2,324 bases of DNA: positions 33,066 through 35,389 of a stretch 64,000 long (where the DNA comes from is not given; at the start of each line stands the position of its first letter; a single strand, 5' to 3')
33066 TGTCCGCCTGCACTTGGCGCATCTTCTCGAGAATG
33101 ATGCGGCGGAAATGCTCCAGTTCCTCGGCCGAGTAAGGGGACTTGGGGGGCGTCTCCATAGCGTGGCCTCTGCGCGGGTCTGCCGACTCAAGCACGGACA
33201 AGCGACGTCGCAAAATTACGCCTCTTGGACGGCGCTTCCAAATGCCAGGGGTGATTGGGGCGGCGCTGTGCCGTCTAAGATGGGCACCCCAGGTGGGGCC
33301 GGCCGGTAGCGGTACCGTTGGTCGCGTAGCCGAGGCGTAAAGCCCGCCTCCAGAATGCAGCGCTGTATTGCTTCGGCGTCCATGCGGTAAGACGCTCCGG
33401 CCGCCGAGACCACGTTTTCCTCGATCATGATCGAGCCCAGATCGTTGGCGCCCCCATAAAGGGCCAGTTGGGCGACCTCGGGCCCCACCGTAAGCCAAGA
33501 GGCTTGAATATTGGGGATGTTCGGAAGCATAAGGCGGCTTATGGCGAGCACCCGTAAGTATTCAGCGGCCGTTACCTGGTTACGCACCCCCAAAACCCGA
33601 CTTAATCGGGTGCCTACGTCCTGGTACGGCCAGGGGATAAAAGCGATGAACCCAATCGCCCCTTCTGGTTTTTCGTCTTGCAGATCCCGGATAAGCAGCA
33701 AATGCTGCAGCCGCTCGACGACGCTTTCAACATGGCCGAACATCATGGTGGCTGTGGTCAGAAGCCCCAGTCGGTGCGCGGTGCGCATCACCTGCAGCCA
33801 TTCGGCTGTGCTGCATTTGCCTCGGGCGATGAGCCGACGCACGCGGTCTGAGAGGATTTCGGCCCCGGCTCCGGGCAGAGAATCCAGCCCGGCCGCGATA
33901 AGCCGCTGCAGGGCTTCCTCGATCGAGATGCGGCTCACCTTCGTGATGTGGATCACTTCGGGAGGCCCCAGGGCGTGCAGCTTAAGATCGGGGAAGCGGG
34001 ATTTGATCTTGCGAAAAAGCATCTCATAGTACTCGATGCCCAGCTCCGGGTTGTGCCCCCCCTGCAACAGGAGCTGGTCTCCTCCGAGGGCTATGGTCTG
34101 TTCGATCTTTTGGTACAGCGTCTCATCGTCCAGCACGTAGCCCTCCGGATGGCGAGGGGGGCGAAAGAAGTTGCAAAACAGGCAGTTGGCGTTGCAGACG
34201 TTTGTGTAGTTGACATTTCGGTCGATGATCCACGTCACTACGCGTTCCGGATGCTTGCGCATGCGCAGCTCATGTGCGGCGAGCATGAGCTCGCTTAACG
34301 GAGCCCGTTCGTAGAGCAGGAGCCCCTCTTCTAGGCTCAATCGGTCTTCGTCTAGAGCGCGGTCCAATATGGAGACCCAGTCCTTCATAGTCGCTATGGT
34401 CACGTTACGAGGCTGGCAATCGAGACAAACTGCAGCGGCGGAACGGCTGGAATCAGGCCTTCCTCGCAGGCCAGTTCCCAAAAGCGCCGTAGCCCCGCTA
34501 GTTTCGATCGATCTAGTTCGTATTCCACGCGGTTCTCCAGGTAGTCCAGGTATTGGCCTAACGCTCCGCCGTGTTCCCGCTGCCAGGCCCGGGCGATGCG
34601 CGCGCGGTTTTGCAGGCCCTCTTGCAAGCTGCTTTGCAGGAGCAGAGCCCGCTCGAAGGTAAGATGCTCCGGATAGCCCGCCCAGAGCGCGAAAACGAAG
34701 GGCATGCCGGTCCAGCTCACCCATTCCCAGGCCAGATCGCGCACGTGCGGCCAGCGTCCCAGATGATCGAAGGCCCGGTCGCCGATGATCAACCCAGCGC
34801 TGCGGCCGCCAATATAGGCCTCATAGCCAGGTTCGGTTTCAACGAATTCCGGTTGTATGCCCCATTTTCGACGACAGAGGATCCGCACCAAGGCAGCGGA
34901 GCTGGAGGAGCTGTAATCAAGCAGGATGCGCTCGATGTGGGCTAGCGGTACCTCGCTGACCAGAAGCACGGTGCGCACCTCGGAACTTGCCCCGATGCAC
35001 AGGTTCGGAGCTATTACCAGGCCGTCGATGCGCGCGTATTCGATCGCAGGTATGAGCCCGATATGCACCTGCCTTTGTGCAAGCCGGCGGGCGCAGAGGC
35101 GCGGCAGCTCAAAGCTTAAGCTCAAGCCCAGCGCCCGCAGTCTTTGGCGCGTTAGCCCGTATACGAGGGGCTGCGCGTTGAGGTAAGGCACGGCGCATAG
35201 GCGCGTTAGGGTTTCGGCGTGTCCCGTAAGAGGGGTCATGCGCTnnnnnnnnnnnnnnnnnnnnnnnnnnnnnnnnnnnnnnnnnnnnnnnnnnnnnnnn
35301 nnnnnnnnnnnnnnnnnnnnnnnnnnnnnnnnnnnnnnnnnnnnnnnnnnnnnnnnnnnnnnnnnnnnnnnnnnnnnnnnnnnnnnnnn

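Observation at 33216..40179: Futalosine-pathway menaquinone operon with UbiD/UbiX and two unassigned embedded genes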

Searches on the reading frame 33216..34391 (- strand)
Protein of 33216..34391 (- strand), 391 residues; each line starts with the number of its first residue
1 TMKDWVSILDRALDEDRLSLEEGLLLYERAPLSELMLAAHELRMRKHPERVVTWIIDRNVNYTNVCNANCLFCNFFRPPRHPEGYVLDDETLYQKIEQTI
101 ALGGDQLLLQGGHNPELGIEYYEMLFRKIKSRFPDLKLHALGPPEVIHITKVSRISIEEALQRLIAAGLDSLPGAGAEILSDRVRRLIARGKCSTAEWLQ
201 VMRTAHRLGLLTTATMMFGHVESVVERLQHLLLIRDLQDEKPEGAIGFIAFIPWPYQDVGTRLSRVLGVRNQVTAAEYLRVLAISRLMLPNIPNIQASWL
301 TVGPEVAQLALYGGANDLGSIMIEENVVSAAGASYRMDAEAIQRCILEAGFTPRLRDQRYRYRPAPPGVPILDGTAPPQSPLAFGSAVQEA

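Call 3: search_protein_families(library=ncbifam, proteins=[window:33216-34391:-], max_evalue=0.001)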
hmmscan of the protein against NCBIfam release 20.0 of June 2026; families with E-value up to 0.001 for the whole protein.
window:33216-34391:- (391 aa): 15 families
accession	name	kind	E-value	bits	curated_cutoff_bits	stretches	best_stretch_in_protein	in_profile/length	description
TIGR03699.1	menaquin_MqnC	equivalog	7e-141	469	428.1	1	17-361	2-340/342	cyclic dehypoxanthinyl futalosine synthase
NF006277.0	PRK08445.1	equivalog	3.3e-112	374.8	576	1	16-360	2-342/348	dehypoxanthine futalosine cyclase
TIGR00423.1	TIGR00423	subfamily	1.1e-108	363.1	260.25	1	52-361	1-308/310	CofH family radical SAM protein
TIGR03700.1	mena_SCO4494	equivalog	1.8e-96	323.2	434.55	1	8-361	1-349/351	aminofutalosine synthase MqnE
TIGR03551.1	F420_cofH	equivalog_domain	2.7e-94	315.8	374.1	1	25-361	9-343/345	5-amino-6-(D-ribitylamino)uracil--L-tyrosine 4-hydroxyphenyl transferase CofH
NF005609.0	PRK07360.1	equivalog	4e-92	308.9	426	1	6-363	9-368/374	7,8-didemethyl-8-hydroxy-5-deazariboflavin synthase subunit CofH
NF006687.0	PRK09234.1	equivalog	2.1e-81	274.3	1018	1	24-363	500-837/849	bifunctional FO biosynthesis protein CofGH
NF006276.0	PRK08444.1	equivalog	1.5e-73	247.9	560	1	7-361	2-348/353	aminofutalosine synthase MqnE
NF004580.0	PRK05926.1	equivalog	1e-57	196.1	583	1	7-356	17-365/370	hypothetical protein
TIGR03956.1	rSAM_HydE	equivalog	2.7e-11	43.3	254.6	1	33-316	29-287/340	[FeFe] hydrogenase H-cluster radical SAM maturase HydE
TIGR03957.1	rSAM_HmdB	equivalog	2.2e-10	40.2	320.9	1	195-331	167-291/317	5,10-methenyltetrahydromethanopterin hydrogenase cofactor biosynthesis protein HmdB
TIGR03550.1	F420_cofG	equivalog_domain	1e-09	38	213.35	1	61-321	9-266/322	7,8-didemethyl-8-hydroxy-5-deazariboflavin synthase CofG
NF004884.0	PRK06245.1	equivalog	9e-09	34.6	209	1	46-322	5-274/340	7,8-didemethyl-8-hydroxy-5-deazariboflavin synthase subunit CofG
TIGR00433.2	bioB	equivalog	1.1e-05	24.8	225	0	199-345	173-304/307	biotin synthase BioB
TIGR02351.2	thiH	equivalog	0.00027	20.1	380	1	32-138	52-155/364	2-iminoacetate synthase ThiH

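Call 4: search_protein_families(library=pfam, proteins=[window:33216-34391:-], max_evalue=0.01)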
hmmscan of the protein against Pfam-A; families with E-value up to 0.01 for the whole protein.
window:33216-34391:- (391 aa): 2 families
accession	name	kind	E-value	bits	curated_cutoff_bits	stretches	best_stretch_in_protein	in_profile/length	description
PF19288.4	CofH_C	-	6.6e-59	197.6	27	1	246-366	2-122/125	CofH/MqnC C-terminal region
PF04055.27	Radical_SAM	-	6.7e-20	72.4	29.5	1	60-232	1-164/166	Radical SAM superfamily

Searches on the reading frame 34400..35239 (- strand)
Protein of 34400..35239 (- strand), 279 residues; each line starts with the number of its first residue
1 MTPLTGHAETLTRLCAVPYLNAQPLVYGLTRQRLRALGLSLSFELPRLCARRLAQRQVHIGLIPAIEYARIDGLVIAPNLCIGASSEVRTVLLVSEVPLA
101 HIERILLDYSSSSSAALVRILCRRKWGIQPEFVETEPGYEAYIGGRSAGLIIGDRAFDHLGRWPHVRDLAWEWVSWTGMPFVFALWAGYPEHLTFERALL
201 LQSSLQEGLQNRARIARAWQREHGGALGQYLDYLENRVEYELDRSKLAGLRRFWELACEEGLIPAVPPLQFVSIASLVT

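Call 3: search_protein_families(library=ncbifam, proteins=[window:34400-35239:-], max_evalue=0.001)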
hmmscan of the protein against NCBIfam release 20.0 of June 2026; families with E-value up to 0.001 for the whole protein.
window:34400-35239:- (279 aa): 0 families

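Call 4: search_protein_families(library=pfam, proteins=[window:34400-35239:-], max_evalue=0.01)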
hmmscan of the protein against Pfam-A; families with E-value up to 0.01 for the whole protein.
window:34400-35239:- (279 aa): 1 family
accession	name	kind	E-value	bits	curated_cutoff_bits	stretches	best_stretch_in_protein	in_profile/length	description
PF02621.19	VitK2_biosynth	-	3.8e-44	151.5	26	1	13-257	2-250/252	Menaquinone biosynthesis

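Call 24: search_solved_structures(query=window:34400-35239:-, max_evalue=0.01)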
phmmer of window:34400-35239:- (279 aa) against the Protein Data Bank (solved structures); distinct sequences matched with E-value up to 0.01: 9.
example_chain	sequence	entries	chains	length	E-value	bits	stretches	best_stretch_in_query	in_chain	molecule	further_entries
7ahr_A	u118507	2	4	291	1.7e-23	86.7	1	7-196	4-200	Chorismate dehydratase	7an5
2nxo_A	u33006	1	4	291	2e-23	86.5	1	8-196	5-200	Hypothetical protein SCO4506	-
7an9_A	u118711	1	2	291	2.2e-23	86.3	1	7-194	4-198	Chorismate dehydratase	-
7an8_A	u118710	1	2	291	2.3e-23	86.3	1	7-196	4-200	Chorismate dehydratase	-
7ywc_A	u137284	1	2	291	8.3e-23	84.4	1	8-196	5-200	Chorismate dehydratase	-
7an7_A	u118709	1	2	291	8.3e-23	84.4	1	8-196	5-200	Chorismate dehydratase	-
7an6_A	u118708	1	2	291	2.1e-22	83.1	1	8-196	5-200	Chorismate dehydratase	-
2i6e_A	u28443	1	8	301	9.2e-14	54.8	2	157-258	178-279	Hypothetical protein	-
6o9a_A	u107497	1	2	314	1.1e-13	54.5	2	157-258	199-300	Chorismate dehydratase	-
